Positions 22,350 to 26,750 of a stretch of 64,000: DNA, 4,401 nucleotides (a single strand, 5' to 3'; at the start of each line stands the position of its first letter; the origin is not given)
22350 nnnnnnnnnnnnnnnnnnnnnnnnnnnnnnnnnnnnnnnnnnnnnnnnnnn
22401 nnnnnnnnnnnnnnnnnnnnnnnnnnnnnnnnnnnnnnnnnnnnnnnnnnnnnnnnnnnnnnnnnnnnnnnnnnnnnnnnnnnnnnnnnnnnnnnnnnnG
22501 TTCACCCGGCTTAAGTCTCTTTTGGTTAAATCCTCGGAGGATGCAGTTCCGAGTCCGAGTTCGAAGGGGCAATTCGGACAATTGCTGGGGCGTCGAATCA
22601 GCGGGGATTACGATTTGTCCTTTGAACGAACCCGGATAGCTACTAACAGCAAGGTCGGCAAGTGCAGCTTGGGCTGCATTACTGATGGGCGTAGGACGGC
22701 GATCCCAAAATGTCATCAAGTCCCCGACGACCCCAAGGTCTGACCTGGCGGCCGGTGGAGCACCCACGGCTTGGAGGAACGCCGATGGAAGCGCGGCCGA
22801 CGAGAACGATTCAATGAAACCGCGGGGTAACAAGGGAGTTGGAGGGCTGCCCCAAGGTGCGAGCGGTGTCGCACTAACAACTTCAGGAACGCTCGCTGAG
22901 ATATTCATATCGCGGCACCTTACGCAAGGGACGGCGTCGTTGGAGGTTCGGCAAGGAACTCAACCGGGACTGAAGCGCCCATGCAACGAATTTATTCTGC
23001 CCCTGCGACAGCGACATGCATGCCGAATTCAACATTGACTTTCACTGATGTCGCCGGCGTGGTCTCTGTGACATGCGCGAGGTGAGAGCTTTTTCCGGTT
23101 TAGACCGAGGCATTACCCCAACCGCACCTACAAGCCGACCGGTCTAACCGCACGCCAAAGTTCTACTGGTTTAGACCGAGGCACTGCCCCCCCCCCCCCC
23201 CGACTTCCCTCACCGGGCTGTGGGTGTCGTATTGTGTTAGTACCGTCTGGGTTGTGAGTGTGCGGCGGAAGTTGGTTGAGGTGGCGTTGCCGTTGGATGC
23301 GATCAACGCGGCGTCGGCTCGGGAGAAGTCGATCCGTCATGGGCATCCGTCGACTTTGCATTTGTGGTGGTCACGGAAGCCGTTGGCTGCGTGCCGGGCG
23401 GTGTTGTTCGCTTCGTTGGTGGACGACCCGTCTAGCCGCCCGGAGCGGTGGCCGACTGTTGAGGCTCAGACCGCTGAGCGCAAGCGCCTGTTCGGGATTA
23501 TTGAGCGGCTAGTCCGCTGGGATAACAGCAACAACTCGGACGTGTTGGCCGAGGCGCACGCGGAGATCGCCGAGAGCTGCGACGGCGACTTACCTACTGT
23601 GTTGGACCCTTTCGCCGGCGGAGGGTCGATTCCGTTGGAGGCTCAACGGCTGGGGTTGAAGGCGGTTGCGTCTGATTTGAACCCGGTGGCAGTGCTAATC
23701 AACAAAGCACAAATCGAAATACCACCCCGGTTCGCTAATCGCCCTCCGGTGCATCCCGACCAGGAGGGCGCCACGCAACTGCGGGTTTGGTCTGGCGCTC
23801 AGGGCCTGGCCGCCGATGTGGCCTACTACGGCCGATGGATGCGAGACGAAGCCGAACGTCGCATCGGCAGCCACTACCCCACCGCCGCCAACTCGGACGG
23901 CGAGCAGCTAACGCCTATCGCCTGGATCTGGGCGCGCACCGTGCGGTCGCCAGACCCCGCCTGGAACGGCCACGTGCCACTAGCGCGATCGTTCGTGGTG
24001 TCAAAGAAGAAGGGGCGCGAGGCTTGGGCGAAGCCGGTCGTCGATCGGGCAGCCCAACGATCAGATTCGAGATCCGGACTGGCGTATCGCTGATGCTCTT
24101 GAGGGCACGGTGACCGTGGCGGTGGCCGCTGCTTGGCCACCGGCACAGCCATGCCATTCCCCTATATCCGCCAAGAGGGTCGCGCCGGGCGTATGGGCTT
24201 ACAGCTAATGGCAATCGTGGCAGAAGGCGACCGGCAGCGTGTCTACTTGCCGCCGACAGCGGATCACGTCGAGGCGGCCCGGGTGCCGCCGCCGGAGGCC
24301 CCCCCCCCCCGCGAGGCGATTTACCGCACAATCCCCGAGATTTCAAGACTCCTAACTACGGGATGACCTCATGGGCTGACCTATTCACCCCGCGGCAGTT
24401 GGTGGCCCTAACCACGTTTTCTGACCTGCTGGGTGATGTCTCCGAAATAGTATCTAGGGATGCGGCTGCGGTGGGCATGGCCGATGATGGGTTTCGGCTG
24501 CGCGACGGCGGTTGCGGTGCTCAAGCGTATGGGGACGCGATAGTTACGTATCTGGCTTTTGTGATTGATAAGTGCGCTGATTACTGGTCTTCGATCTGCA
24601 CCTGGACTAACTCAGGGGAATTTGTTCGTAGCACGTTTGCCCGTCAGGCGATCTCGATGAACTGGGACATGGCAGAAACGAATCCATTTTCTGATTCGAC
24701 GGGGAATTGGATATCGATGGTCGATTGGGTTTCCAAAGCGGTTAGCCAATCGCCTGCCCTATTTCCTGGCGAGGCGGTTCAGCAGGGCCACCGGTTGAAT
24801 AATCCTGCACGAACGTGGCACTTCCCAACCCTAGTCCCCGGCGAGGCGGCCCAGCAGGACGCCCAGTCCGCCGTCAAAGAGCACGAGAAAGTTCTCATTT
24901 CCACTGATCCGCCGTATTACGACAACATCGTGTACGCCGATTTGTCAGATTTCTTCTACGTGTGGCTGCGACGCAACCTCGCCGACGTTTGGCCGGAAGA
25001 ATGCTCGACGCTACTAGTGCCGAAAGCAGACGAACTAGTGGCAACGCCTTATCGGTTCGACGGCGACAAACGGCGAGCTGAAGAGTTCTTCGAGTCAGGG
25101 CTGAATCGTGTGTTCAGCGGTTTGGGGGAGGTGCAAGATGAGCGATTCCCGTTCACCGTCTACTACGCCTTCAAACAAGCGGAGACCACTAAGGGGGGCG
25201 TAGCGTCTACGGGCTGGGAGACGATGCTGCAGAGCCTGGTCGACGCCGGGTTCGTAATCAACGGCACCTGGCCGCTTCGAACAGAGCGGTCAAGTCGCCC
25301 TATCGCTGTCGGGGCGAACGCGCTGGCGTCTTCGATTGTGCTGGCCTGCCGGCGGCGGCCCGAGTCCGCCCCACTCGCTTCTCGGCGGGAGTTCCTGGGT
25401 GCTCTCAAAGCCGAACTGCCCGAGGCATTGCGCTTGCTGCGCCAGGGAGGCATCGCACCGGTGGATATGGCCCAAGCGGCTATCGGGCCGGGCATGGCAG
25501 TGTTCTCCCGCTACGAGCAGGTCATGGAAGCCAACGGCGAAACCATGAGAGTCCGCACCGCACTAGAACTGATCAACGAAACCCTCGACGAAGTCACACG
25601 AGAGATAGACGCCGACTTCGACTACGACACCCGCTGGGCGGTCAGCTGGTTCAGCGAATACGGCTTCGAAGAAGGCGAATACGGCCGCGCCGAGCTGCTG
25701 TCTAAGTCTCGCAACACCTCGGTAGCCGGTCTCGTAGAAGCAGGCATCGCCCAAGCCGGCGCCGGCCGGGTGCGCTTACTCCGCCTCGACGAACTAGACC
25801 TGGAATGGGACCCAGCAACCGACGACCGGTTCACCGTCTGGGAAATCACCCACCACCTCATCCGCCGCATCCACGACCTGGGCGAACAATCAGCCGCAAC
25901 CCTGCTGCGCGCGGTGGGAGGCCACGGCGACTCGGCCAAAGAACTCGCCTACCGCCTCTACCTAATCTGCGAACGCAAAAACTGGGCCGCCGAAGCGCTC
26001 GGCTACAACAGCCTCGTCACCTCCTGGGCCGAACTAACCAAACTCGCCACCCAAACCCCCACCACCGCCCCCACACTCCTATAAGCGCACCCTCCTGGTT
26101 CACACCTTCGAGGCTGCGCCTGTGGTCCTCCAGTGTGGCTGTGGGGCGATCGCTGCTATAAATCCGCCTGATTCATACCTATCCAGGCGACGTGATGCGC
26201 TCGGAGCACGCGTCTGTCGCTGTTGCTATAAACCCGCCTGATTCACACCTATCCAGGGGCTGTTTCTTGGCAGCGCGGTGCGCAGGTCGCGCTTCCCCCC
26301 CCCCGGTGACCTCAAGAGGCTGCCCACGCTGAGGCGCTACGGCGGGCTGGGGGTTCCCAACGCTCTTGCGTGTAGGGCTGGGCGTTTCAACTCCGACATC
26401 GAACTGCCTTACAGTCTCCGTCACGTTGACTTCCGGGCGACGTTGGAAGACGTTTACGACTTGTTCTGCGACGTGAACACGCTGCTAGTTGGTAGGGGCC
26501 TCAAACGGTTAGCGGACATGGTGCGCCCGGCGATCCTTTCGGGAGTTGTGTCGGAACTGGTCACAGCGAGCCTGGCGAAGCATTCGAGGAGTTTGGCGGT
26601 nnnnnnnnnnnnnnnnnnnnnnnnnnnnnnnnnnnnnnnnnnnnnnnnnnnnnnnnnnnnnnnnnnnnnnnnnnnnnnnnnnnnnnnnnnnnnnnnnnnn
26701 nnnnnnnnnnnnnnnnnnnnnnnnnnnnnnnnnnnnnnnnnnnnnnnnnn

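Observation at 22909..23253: C15 homopolymer plus 71-bp-spaced direct repeats in a divergent promoter region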

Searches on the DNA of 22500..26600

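Call 56: search_rna_families(source=window, start=22500, end=26600, threshold=evalue, max_evalue=1)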
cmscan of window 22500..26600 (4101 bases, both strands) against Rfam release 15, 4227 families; matches with E-value up to 1: 0.
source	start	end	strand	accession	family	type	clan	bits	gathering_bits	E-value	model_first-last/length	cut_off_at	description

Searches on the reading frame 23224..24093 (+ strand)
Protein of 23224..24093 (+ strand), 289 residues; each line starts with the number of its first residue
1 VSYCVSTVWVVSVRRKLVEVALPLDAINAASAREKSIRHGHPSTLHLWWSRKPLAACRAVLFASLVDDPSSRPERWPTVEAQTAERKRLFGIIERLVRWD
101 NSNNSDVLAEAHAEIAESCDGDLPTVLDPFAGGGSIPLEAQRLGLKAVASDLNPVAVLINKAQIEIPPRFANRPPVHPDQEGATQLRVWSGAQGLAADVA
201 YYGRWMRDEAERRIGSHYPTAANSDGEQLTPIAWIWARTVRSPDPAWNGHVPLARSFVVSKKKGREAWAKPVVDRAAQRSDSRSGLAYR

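Call 9: search_protein_families(library=pfam, proteins=[window:23224-24093:+], max_evalue=0.01)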
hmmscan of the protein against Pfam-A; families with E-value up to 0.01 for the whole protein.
window:23224-24093:+ (289 aa): 2 families
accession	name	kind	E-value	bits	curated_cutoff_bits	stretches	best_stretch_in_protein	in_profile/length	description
PF06634.17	DUF1156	-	2e-31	108.4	24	1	21-92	1-73/73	Protein of unknown function (DUF1156)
PF02086.21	MethyltransfD12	-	2.1e-05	24.8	22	1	122-171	20-70/253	D12 class N6 adenine-specific DNA methyltransferase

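Call 59: find_homologous_proteins(query=window:23254-24090:+, max_evalue=1e-30)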
Query window:23254-24090:+ (279 aa): 7760 proteins with E <= 1e-30 among 8000 candidates; the best 120 are listed.
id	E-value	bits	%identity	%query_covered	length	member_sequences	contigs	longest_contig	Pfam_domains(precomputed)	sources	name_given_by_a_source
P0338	2.7e-183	625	100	100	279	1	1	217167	PF02086.22,PF06634.18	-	-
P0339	1.3e-134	466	78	95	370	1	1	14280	PF06634.18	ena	-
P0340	1.2e-130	453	76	95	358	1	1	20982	PF06634.18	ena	-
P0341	5.7e-130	451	76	95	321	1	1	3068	PF06634.18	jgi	-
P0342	5.5e-123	428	75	91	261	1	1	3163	PF06634.18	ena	-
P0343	1.2e-121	423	73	94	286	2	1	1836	PF06634.18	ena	-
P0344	2.1e-121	422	69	99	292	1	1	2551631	PF02086.22,PF06634.18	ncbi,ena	-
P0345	2.9e-121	422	70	96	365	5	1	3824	PF06634.18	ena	-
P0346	4.1e-120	418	69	99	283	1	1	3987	PF06634.18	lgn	-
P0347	5.3e-120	418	65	65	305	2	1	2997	PF06634.18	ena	-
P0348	6.3e-120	418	71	97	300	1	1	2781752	PF06634.18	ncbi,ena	-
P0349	1.6e-119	416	72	94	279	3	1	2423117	PF06634.18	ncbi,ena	-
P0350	8.5e-119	414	73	92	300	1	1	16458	PF06634.18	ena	-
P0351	2.6e-118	412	68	97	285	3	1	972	PF02086.22,PF06634.18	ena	-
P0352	8.0e-118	411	70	95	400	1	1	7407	PF06634.18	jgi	jgi:putative DNA methylase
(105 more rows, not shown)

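Call 60: find_encoding_contigs(protein=P0339, flank=6000, max_places=3)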
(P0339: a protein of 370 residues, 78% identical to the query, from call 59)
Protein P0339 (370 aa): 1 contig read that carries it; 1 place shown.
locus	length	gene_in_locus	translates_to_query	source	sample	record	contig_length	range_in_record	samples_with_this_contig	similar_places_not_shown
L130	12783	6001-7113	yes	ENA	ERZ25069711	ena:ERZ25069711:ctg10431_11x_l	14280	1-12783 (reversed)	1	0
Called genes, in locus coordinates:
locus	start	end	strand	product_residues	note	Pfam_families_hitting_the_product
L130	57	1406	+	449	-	PF00206:Lyase_1, PF10397:ADSL_C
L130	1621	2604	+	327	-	PF04116:FA_hydroxylase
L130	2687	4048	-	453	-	PF02661:Fic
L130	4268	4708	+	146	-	-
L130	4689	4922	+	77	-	PF02604:PhdYeFM_antitox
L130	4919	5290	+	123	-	PF01850:PIN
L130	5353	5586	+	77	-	-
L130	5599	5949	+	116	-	PF02452:PemK_toxin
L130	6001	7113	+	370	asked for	PF06634:DUF1156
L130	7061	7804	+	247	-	-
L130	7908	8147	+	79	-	-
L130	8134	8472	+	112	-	PF02452:PemK_toxin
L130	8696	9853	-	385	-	PF00082:Peptidase_S8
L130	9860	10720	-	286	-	-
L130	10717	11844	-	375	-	PF13401:AAA_22 (faint), PF00004:AAA, PF08281:Sigma70_r4_2 (faint)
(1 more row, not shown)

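Call 61: find_encoding_contigs(protein=P0340, flank=6000, max_places=3)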
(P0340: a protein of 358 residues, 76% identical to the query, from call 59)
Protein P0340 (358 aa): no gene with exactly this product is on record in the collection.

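Call 62: find_encoding_contigs(protein=P0348, flank=10000, max_places=3)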
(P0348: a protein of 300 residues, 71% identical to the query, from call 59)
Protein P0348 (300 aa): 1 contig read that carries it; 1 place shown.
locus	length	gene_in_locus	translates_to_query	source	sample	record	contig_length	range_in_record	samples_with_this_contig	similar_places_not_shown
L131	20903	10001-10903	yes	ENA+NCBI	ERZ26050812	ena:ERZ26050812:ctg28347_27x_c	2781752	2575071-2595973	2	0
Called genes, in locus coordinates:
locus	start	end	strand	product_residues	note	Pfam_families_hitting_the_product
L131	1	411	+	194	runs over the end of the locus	-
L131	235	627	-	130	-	-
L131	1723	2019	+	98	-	-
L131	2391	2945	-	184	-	PF01844:HNH (weak)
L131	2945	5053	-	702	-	PF02720:DUF222 (weak)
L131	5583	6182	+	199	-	-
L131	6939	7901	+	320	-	PF06634:DUF1156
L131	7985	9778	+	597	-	-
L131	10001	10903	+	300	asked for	PF06634:DUF1156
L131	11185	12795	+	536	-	-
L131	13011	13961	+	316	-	PF06634:DUF1156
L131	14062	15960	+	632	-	-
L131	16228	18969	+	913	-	PF06634:DUF1156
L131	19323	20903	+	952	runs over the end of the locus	PF06634:DUF1156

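Call 64: search_protein_families(library=pfam, proteins=[L131:5583-6182:+], max_evalue=0.0001)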
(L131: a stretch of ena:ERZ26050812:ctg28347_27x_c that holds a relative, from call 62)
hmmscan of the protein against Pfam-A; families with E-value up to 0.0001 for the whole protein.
L131:5583-6182:+ (199 aa): 0 families
